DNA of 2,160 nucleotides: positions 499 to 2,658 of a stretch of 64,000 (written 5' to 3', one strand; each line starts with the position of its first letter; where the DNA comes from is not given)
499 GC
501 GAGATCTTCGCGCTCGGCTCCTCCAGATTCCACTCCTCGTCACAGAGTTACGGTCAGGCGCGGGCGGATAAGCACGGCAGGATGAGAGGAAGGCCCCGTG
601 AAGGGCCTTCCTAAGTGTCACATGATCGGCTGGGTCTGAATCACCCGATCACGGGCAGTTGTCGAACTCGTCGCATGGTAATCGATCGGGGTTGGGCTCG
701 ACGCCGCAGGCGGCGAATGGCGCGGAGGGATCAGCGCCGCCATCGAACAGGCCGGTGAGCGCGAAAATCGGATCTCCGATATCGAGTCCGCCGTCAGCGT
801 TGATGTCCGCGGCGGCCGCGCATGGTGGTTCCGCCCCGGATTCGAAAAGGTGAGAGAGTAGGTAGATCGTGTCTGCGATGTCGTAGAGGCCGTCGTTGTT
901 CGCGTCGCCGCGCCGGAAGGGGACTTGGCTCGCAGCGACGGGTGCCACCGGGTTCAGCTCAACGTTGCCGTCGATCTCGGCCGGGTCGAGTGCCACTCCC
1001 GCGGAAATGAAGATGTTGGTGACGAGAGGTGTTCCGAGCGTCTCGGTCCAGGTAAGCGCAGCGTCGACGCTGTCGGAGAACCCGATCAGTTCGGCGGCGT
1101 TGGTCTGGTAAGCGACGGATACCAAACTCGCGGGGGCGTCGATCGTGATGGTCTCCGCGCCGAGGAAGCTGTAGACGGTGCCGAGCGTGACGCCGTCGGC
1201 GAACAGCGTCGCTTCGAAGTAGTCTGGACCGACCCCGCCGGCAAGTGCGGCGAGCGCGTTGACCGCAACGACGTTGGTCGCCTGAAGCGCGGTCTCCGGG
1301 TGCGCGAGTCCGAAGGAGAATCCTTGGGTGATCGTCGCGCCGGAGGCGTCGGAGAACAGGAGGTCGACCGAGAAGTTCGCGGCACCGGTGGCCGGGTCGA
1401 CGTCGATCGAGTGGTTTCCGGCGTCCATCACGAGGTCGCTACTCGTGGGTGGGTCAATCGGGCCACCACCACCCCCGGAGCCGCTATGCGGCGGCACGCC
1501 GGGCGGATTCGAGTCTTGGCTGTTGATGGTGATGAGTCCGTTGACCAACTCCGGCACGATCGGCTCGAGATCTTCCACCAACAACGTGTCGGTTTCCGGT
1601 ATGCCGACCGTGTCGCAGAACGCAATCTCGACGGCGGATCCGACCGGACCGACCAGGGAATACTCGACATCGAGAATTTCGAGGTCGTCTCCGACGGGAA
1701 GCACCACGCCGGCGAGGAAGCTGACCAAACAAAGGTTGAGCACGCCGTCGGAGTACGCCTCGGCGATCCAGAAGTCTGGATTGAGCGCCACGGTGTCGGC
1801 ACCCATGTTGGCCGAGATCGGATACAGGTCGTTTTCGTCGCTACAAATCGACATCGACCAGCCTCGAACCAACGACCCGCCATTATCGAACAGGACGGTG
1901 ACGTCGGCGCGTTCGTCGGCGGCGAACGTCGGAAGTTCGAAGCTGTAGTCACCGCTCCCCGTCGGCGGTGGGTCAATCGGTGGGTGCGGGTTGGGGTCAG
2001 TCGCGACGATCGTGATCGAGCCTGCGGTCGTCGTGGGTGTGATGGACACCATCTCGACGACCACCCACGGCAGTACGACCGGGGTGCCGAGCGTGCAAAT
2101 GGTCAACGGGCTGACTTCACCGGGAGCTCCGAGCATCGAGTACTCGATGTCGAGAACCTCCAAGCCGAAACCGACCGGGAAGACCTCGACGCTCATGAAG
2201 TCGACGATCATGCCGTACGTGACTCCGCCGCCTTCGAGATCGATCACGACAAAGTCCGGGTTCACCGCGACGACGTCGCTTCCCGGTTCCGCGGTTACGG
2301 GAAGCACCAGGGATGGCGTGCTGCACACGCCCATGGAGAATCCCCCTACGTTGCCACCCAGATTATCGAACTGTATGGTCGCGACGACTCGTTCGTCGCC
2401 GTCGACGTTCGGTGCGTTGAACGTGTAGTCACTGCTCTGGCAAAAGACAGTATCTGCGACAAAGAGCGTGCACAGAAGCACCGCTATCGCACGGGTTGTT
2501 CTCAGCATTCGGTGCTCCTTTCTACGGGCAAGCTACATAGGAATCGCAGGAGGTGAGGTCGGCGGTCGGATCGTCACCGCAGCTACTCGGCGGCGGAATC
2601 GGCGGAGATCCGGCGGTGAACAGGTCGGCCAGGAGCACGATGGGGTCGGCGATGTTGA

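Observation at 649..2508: Three tandem cohesin-like repeats plus dockerin-like module: scaffoldin-like architecture outside a cellulolytic context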

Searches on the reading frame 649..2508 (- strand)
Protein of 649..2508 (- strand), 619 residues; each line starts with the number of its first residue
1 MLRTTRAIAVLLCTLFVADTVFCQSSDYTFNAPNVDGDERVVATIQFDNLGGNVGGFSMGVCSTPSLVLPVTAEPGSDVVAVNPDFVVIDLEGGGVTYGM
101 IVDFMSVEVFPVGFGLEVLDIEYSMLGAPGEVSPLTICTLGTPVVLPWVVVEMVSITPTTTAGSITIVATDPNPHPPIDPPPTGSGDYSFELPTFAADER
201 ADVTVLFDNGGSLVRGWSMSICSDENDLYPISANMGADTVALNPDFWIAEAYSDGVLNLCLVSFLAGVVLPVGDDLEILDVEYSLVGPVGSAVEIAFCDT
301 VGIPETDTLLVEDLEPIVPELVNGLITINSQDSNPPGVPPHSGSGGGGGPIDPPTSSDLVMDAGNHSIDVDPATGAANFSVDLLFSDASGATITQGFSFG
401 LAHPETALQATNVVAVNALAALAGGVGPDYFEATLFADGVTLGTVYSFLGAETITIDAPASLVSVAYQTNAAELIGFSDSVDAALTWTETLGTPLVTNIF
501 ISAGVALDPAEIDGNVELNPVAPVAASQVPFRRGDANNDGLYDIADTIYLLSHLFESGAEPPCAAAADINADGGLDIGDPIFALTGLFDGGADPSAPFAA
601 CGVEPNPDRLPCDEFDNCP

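Call 3: search_protein_families(library=pfam, proteins=[window:649-2508:-], max_evalue=1)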
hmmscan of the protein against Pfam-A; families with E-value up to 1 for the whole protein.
window:649-2508:- (619 aa): 0 families

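Call 4: search_protein_families(library=ncbifam, proteins=[window:649-2508:-], max_evalue=1)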
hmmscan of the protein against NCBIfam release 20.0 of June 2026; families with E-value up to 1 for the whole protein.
window:649-2508:- (619 aa): 1 family
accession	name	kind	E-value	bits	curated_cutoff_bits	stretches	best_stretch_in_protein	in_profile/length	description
NF002563.0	PRK02186.1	subfamily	0.12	10.6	625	1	385-453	240-307/890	argininosuccinate lyase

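Call 7: find_homologous_proteins(query=window:649-2508:-, max_evalue=0.001)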
Query window:649-2508:- (619 aa): 4 proteins with E <= 0.001 among 8000 candidates.
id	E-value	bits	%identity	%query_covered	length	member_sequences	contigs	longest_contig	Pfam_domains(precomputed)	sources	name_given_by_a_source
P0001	0.0e+0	1365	100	100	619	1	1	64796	-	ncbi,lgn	-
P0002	5.8e-93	331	36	96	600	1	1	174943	-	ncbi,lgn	-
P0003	1.0e-25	109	28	100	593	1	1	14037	-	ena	-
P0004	5.2e-10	57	44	13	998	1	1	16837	-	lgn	-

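Call 8: search_solved_structures(query=window:649-2508:-, max_evalue=10, show_alignments=3)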
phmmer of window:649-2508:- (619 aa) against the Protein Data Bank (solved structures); distinct sequences matched with E-value up to 10: 5.
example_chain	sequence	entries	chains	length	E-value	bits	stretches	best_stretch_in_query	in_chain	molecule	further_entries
2y3n_B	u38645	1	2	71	0.064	15.3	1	533-582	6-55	CELLULOSOMAL FAMILY-48 PROCESSIVE GLYCOSIDE HYDROLASE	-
5ihb_A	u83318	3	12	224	2.6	10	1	137-175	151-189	Myeloid cell surface antigen CD33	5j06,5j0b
9vl2_A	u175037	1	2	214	2.6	10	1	137-175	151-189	Myeloid cell surface antigen CD33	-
8x39_A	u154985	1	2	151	9.7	8.1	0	531-581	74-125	Serine protease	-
8x3a_A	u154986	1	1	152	9.9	8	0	531-581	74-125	Serine protease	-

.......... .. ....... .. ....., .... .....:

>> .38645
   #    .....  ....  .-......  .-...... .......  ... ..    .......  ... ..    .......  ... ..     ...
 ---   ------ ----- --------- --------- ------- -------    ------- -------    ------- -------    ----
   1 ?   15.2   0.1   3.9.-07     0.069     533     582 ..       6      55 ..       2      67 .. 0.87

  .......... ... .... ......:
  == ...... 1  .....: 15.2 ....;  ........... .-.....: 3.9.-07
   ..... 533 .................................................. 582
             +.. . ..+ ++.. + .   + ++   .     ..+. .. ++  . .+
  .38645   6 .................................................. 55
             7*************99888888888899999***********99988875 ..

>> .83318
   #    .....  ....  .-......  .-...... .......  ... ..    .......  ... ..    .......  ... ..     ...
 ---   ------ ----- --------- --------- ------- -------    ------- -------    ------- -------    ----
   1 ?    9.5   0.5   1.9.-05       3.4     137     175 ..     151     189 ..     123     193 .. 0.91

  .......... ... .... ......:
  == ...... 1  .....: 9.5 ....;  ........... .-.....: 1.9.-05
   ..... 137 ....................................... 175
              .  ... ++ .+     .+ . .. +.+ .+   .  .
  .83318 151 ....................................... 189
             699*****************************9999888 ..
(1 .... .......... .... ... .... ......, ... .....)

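Call 10: search_protein_families(library=pfam, proteins=[P0002, P0003, P0004], max_evalue=10)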
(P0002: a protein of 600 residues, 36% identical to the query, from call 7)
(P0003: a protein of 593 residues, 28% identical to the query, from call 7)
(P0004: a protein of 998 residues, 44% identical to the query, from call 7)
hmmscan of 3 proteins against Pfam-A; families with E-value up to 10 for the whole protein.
P0002 (600 aa): 0 families

P0003 (593 aa): 3 families
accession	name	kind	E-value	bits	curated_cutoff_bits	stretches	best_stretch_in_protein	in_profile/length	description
PF00963.24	Cohesin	-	0.014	16.1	24.1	1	346-395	1-52/139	Cohesin domain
PF18403.7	Thioredoxin_15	-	0.12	12.8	27.4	1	141-178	125-162/207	Thioredoxin-like domain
PF12195.14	End_beta_barrel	-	7.2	7.1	35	0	30-49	34-53/83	Beta barrel domain of bacteriophage endosialidase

P0004 (998 aa): 6 families
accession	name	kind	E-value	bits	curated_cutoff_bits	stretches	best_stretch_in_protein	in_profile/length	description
PF04964.19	Flp_Fap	-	0.00089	19.4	32.2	1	446-457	8-19/46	Flp/Fap pilin component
PF00404.24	Dockerin_1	-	0.048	14.3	22.9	1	912-954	2-45/57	Dockerin type I domain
PF08450.18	SGL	-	0.053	13.5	26.3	0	671-691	143-163/246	SMP-30/Gluconolactonase/LRE-like region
PF07202.18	Tcp10_C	-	0.17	12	36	1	270-284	8-22/35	T-complex protein 10 C-terminus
PF23374.1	Fn3_arc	-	0.3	11.6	28.9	1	250-285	30-65/78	Archaeal fibronectin-III type-like domain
PF07504.19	FTP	-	0.37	11.1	21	1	882-904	26-48/51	Fungalysin/Thermolysin Propeptide Motif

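Call 11: find_encoding_contigs(protein=P0001, flank=10000, max_places=3)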
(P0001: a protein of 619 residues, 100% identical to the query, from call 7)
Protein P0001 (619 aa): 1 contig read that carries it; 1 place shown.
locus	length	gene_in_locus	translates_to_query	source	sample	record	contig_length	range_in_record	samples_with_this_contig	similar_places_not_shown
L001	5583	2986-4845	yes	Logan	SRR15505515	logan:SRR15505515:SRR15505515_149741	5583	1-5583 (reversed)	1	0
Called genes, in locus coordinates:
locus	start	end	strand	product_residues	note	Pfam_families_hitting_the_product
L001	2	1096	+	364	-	?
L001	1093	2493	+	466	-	PF01839:FG-GAP (faint), PF13517:FG-GAP_3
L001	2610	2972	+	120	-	-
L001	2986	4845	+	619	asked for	-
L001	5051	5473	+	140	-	PF02566:OsmC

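Call 24: search_protein_families(library=pfam, alignment_id=A2, max_evalue=1)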
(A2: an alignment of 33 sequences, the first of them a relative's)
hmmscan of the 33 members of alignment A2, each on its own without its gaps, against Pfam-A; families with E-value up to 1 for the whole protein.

A. member 1, P0001 (619 aa): 0 families

B. families by the number of members that match (of 33 scanned): 9 families
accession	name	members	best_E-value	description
PF00404.24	Dockerin_1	18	1.2e-07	Dockerin type I domain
PF00963.24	Cohesin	16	2.5e-11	Cohesin domain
PF13202.12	EF-hand_5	1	0.032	EF hand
PF18403.7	Thioredoxin_15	1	0.12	Thioredoxin-like domain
PF02704.19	GASA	1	0.14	Gibberellin regulated protein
PF10989.13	DUF2808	1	0.2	Protein of unknown function (DUF2808)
PF06835.18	LptC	1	0.21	Lipopolysaccharide-assembly, LptC-related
PF24119.1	DUF7393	1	0.22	Domain of unknown function (DUF7393)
PF13430.11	DUF4112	1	0.23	Domain of unknown function (DUF4112)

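Call 27: find_related_loci(query=P0001, collection=genome_contigs, flank=10000)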
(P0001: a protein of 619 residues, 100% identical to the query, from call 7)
Query P0001 (619 aa) in genome_contigs; peptide patterns used: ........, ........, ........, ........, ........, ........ (x = any residue, [..] = any of these).
40 stretches matched a pattern, but none encodes a relative of the query by tblastn (E <= 1e-3).

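Call 28: list_cluster_members(proteins=[P0001, P0002, P0003, P0005, P0006, P0007, P0008, P0009, P0010, P0023])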
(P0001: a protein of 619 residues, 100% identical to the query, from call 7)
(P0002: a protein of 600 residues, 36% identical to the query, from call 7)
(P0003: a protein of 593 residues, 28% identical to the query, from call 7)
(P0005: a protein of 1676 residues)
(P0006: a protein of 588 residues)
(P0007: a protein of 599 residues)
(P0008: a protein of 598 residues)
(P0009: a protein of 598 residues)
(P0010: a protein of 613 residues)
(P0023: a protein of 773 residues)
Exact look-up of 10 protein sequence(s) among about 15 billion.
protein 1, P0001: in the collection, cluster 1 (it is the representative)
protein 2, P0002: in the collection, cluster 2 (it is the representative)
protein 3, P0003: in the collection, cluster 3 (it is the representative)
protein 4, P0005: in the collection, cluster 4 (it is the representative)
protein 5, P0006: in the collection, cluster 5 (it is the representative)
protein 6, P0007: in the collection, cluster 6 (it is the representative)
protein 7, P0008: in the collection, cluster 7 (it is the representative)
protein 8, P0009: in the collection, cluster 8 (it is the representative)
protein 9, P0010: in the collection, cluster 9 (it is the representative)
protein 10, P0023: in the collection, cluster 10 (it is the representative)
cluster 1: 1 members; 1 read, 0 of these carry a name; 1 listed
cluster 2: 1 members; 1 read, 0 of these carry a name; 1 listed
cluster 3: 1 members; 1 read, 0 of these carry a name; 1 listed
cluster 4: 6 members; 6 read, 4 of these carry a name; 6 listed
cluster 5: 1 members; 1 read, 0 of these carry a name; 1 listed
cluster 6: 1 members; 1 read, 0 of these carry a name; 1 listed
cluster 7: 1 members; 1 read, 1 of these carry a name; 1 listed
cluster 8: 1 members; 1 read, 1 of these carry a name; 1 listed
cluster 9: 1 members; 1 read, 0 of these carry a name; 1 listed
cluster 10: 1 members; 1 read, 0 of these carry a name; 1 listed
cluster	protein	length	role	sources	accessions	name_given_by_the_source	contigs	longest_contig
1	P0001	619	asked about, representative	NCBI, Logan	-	-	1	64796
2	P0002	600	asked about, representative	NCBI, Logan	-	-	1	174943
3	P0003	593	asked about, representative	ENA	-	-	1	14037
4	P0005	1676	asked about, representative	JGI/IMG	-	hypothetical protein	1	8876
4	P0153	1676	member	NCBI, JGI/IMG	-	hypothetical protein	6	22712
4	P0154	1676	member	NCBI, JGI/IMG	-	hypothetical protein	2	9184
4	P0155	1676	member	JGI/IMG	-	hypothetical protein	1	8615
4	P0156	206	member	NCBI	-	-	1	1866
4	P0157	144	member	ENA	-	-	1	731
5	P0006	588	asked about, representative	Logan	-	-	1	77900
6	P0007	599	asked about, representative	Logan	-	-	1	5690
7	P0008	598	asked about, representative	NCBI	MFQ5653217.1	MAG: hypothetical protein ACE5GW_00625 [Planctomycetota bacterium]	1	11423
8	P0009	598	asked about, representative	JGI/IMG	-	hypothetical protein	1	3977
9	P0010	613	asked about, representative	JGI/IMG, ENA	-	-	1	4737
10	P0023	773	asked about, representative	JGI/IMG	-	-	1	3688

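Call 35: predict_structure(alignment_id=A2)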
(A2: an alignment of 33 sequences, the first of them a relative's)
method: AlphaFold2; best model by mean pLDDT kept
length: 619 residues; sequences in the alignment: 33
mean_pLDDT: 86.1   pTM: 0.41
mean pLDDT of the five models: 86.1, 85.7, 84.8, 84.1, 83.7
residues with pLDDT >= 90: 386; 70-90: 141; 50-70: 47; < 50: 45
segments of 3 or more residues with pLDDT < 50: 19-22, 173-183, 341-352, 526-528, 598-605, 614-616
pLDDT, mean of each block of 10 residues (from residue 1): 67 61 75 94 98 96 95 96 94 93 90 97 94 97 90 93 92 42 67 87 93 91 94 91 89 93 82 93 92 94 88 88 92 67 40 65 96 94 93 95 98 95 88 98 94 92 97 94 98 95 93 97 58 82 92 92 86 89 89 61 48 50
secondary structure, 60 per line:
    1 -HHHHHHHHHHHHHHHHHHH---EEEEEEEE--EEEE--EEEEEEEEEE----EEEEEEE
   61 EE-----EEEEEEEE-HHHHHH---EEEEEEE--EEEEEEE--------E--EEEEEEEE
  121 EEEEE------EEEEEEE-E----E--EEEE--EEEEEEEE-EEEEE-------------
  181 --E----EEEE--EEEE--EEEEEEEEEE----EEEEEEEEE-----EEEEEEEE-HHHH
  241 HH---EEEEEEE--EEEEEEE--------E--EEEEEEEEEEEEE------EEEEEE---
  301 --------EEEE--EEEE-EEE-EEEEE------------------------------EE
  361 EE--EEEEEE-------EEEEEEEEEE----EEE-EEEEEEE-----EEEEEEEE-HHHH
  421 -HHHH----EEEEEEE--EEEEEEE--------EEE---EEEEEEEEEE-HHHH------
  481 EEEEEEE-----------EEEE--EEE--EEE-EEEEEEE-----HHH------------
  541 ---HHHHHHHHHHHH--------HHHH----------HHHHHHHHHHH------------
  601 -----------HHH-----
elements in order: H2-20 E24-31 E34-37 E40-49 E54-62 E68-75 H77-82 E86-92 E95-101 E113-125 E132-138 E148-151 E154-161 E163-167 E188-191 E194-197 E200-209 E214-222 E228-235 H237-242 E246-252 E255-261 E273-285 E292-297 E309-312 E315-318 E320-322 E324-328 E359-362 E365-370 E378-387 E392-394 E396-402 E408-415 H417-420 H422-425 E430-436 E439-445 E454-456 E460-469 H471-474 E481-487 E499-502 E505-507 E510-512 E514-520 H544-555 H564-567 H578-588

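Call 37: fold_search(model_id=the predicted structure, library=pdb)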
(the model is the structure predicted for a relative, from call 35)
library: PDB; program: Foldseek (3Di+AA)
matches with E <= 10: 1867; with E <= 0.001: 329
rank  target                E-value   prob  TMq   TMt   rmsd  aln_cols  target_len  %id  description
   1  8beg_A                1.4e-14  1.00  0.15  0.15  27.4       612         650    9  Structure of Ig-like domains from PrgB (released 2022-11-30)
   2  8beg_B                2.2e-14  1.00  0.15  0.14  27.7       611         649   10  Structure of Ig-like domains from PrgB (released 2022-11-30)
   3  3qe5_A                7.6e-12  1.00  0.15  0.19  26.7       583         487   10  Complete structure of Streptococcus mutans Antigen I/II carboxy-terminus (released 2011-04-20)
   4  3l8q_A                9.4e-12  1.00  0.18  0.31  18.9       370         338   15  Structure analysis of the type II cohesin dyad from the adaptor ScaA scaffoldin of Acetivibrio cellulolyticus (released 2010-05-05)
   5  7l0o_B                1.8e-11  1.00  0.16  0.20  27.6       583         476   10  Streptococcus gordonii C123 Domain(s)-Structural and Functional Analysis (released 2021-09-08)
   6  3l8q_B                1.9e-11  1.00  0.18  0.31  21.9       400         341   13  Structure analysis of the type II cohesin dyad from the adaptor ScaA scaffoldin of Acetivibrio cellulolyticus (released 2010-05-05)
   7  6e3f                  1.9e-11  1.00  0.14  0.17  27.3       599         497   11  The structure of the C-terminal domains (C123) of Streptococcus intermedius antigen I/II (Pas) (released 2019-07-17)
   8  3l8q_D                2.0e-11  1.00  0.18  0.32  18.5       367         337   15  Structure analysis of the type II cohesin dyad from the adaptor ScaA scaffoldin of Acetivibrio cellulolyticus (released 2010-05-05)
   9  4tsh_B                8.6e-11  1.00  0.15  0.18  27.5       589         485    9  A Novel Protein Fold Forms an Intramolecular Lock to Stabilize the Tertiary Structure of Streptococcus mutans Adhesin  (released 2014-10-22)
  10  3l8q_C                1.1e-10  1.00  0.18  0.32  18.0       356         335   16  Structure analysis of the type II cohesin dyad from the adaptor ScaA scaffoldin of Acetivibrio cellulolyticus (released 2010-05-05)
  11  7usm_A                1.5e-10  1.00  0.17  0.13  22.7       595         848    7  Integrin alphaM/beta2 ectodomain (released 2022-08-17)
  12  7sqc_F0               1.7e-10  1.00  0.16  0.26  25.1       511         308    7  Ciliary C1 central pair apparatus isolated from Chlamydomonas reinhardtii (released 2022-04-13)
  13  7l0o_A                2.2e-10  1.00  0.14  0.18  27.8       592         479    9  Streptococcus gordonii C123 Domain(s)-Structural and Functional Analysis (released 2021-09-08)
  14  3lso_A                2.3e-10  1.00  0.13  0.17  24.5       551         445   10  Crystal structure of Putative membrane anchored protein from Corynebacterium diphtheriae (released 2010-02-23)
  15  1jv2_A                4.8e-10  1.00  0.17  0.12  22.4       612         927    8  CRYSTAL STRUCTURE OF THE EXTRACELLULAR SEGMENT OF INTEGRIN ALPHAVBETA3 (released 2001-10-17)
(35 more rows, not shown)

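Call 38: find_encoding_contigs(protein=P0002, flank=10000, max_places=2)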
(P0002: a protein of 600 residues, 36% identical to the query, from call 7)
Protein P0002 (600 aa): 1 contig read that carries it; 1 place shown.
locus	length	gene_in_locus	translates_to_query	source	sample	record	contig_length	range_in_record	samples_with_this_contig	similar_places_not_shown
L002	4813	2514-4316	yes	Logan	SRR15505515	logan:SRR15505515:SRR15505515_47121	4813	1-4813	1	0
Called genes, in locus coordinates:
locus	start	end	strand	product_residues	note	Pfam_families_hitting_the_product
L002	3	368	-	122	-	?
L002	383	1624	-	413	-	-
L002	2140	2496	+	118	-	-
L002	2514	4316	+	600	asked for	-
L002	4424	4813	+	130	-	?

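Call 42: find_encoding_contigs(protein=P0003, flank=10000, max_places=2)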
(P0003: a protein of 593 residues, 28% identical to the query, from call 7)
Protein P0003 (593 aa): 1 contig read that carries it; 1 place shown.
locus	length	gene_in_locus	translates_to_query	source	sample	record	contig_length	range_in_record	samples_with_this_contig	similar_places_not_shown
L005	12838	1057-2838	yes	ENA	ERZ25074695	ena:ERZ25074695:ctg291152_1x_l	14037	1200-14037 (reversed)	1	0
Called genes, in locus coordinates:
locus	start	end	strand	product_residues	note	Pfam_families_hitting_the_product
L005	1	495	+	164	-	?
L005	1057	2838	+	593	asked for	-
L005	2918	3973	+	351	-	PF00404:Dockerin_1 (weak)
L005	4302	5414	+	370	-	PF00404:Dockerin_1 (faint)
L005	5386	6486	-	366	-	PF00892:EamA (faint)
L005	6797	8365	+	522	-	PF10604:Polyketide_cyc2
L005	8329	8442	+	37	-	-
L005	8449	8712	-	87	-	-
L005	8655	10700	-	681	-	PF13620:CarboxypepD_reg, PF13715:CarbopepD_reg_2 (weak), PF07715:Plug, PF00593:TonB_dep_Rec_b-barrel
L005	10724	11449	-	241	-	-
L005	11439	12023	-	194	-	-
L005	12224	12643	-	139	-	PF01402:RHH_1 (weak), PF08753:NikR_C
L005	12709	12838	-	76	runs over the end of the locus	PF00326:Peptidase_S9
